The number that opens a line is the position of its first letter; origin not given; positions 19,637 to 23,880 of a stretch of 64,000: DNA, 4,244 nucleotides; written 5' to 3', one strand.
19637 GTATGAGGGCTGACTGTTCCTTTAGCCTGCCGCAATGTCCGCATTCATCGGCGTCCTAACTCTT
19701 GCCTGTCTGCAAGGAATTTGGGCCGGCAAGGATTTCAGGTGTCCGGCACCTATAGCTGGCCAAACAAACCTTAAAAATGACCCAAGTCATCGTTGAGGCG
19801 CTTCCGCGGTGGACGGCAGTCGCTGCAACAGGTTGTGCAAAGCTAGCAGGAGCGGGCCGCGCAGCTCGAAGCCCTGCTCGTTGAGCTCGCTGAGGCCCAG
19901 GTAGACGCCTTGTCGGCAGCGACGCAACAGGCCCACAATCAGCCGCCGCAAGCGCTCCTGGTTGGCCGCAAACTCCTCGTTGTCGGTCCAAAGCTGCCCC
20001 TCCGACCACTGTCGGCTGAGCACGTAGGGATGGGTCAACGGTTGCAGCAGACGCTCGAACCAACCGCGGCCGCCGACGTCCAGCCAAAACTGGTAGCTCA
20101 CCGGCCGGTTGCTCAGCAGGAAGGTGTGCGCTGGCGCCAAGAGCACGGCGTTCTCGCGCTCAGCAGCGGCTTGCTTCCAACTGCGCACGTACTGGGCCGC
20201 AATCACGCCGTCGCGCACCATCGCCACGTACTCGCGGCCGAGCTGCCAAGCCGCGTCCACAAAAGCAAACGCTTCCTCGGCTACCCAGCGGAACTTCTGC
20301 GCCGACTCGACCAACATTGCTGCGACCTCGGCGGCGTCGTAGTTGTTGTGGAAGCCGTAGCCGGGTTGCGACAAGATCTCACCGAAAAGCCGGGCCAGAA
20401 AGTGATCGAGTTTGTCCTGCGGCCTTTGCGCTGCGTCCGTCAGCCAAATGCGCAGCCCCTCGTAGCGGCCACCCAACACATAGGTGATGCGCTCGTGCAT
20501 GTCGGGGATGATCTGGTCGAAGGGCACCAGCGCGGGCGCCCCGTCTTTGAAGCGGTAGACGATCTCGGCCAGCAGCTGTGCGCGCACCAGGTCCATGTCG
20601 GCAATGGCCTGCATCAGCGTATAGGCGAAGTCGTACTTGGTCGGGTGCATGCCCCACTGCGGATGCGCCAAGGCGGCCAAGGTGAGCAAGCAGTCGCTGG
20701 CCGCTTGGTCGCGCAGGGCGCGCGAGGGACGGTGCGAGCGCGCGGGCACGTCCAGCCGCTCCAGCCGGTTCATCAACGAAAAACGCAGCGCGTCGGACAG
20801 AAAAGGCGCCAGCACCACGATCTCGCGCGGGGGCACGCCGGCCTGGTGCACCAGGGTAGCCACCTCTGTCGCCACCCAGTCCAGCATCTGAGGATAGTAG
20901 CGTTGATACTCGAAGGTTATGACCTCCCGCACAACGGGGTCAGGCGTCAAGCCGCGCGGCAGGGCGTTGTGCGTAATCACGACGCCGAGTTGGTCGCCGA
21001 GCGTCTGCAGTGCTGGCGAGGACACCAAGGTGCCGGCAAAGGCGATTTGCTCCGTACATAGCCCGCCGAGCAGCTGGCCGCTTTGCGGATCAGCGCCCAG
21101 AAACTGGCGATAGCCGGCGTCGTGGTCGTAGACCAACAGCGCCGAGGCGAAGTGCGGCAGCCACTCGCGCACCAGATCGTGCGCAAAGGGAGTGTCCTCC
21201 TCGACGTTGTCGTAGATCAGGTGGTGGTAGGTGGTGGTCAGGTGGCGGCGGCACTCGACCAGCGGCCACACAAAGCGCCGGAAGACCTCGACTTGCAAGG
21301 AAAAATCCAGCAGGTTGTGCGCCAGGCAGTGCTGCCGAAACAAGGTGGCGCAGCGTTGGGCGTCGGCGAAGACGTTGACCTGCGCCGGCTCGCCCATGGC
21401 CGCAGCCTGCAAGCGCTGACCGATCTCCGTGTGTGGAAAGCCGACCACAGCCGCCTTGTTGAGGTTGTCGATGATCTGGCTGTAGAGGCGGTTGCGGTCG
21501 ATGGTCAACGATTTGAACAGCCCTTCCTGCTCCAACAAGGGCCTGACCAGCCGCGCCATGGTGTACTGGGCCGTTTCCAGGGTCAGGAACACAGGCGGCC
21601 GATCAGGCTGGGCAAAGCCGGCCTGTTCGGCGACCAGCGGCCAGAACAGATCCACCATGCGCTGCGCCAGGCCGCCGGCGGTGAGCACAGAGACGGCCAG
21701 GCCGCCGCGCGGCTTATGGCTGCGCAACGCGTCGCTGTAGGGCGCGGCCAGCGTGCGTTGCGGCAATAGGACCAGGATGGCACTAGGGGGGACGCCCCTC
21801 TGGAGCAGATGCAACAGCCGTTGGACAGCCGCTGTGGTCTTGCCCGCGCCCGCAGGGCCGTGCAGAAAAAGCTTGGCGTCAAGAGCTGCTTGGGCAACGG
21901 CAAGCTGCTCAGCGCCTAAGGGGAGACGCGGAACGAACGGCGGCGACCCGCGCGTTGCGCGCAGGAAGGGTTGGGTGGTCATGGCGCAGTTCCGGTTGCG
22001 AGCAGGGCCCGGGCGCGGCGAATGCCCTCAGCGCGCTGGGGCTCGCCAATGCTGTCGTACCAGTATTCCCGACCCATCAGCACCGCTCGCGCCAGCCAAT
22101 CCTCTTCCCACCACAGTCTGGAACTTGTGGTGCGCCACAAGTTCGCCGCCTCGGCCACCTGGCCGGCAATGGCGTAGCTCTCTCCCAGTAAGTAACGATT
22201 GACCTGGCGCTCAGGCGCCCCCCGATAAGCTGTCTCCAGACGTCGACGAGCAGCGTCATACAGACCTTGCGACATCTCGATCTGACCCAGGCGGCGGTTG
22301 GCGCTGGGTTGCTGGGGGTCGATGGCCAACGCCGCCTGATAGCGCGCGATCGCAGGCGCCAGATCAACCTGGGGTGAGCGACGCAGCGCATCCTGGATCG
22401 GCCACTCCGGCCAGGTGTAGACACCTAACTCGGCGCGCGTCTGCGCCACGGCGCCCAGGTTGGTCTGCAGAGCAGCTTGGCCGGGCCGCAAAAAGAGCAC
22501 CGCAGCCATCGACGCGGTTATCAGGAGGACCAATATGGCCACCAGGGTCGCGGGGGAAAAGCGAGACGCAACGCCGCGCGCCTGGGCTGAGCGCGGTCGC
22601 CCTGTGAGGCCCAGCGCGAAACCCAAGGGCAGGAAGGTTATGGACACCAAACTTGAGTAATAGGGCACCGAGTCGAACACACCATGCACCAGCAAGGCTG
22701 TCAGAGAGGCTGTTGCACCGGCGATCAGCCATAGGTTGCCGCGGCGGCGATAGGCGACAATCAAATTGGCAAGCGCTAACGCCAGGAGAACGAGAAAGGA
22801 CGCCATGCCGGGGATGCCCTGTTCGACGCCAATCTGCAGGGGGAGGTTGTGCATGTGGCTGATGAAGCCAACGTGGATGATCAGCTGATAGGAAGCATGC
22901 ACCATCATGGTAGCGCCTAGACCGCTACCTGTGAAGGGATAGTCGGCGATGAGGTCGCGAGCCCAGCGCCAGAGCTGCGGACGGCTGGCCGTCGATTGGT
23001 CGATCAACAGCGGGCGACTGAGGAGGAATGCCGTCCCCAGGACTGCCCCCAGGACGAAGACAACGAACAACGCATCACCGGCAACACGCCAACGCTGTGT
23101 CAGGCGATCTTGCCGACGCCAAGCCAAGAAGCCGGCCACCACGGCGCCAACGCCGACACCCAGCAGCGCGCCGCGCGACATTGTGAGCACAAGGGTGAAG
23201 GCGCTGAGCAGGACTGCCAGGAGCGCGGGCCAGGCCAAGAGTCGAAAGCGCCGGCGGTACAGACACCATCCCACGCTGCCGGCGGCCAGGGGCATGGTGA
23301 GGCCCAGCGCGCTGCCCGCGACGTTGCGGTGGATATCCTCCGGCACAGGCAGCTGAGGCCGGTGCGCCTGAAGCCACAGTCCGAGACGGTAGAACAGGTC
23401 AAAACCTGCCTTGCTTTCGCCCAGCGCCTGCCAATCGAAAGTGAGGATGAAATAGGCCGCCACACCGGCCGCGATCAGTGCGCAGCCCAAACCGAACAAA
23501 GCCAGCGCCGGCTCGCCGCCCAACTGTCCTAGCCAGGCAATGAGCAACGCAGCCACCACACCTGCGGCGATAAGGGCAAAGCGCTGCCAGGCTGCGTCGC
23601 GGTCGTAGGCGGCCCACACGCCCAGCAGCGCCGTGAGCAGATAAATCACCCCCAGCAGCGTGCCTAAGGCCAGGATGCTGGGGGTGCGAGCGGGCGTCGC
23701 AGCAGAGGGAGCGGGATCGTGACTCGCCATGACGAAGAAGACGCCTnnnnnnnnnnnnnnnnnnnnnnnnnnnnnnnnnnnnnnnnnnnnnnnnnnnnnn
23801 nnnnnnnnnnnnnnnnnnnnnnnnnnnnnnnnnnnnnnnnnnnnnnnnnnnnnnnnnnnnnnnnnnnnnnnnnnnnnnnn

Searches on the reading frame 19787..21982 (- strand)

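Call 34: search_protein_families(library=pfam, proteins=[window:19787-21982:-])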
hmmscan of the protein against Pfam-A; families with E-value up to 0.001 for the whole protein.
window:19787-21982:- (731 aa): 2 families
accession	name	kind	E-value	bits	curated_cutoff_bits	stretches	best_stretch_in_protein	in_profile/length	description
PF00270.35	DEAD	-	6.7e-05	23.1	26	1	26-98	4-77/167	DEAD/DEAH box helicase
PF00580.27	UvrD-helicase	-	0.00037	20.7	23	0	25-289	4-250/271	UvrD/REP helicase N-terminal domain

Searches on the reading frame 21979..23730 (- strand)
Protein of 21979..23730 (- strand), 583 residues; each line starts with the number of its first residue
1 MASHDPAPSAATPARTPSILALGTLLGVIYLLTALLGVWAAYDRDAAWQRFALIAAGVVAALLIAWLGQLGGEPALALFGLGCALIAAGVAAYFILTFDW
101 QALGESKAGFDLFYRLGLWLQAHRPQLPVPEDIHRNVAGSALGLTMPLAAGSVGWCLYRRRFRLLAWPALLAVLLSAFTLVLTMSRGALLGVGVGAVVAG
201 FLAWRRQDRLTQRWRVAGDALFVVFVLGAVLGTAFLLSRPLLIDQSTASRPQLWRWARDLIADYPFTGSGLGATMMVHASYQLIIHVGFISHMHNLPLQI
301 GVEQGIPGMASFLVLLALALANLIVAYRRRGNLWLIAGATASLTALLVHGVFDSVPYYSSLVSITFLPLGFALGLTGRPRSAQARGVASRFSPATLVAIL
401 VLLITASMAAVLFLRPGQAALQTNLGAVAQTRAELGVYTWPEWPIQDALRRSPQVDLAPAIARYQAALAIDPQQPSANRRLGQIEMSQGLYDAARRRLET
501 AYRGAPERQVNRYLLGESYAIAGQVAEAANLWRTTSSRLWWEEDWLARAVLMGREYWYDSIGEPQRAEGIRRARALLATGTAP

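Call 34: search_protein_families(library=pfam, proteins=[window:21979-23730:-])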
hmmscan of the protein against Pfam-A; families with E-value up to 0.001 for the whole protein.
window:21979-23730:- (583 aa): 5 families
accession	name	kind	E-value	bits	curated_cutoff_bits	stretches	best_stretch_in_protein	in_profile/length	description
PF04932.20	Wzy_C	-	1.8e-20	73.7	31.7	1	171-313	1-149/149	O-Antigen ligase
PF14559.12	TPR_19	-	8.1e-07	29.7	25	1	459-500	9-50/68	Tetratricopeptide repeat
PF13371.12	TPR_9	-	3.5e-05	24.2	35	1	456-510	10-64/73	Tetratricopeptide repeat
PF13414.12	TPR_11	-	5.3e-05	23.3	26.8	1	460-489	13-42/42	TPR repeat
PF13432.12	TPR_16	-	6.1e-05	23.8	32.7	0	480-531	2-52/65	Tetratricopeptide repeat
